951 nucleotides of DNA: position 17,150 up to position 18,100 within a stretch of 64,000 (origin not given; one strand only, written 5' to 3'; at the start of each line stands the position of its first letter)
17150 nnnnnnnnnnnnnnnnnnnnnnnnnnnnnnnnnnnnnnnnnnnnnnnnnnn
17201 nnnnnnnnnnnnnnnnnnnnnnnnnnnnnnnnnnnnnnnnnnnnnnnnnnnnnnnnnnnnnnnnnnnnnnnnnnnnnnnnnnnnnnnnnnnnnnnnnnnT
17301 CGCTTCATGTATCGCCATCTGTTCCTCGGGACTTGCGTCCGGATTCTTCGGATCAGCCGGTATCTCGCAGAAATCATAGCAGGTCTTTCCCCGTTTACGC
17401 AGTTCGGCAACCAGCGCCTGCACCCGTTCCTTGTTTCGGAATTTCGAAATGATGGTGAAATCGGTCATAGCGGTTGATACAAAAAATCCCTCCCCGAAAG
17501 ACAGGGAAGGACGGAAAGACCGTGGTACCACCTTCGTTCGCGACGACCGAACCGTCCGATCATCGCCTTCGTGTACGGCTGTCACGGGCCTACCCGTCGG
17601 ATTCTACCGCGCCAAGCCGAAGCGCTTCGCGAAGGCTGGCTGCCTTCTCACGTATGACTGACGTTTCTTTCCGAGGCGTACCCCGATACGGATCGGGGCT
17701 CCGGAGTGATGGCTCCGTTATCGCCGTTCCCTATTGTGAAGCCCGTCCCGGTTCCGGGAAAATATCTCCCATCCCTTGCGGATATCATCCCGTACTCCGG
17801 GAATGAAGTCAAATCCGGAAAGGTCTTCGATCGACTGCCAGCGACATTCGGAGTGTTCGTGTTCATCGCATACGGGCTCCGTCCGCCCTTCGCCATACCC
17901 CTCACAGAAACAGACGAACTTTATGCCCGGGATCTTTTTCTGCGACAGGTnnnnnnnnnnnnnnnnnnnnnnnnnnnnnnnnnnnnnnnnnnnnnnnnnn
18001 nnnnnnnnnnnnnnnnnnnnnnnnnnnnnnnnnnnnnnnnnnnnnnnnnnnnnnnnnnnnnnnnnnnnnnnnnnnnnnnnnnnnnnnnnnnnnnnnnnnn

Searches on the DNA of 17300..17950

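Call 81: search_rna_families(source=window, start=17300, end=17950, threshold=evalue, max_evalue=1)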
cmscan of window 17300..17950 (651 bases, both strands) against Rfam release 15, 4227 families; matches with E-value up to 1: 1.
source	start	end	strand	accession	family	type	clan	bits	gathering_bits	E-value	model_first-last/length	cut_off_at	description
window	17504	17730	-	RF00230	T-box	Cis-reg; leader;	-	30.5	93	6.1e-05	1-219/219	no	T-box leader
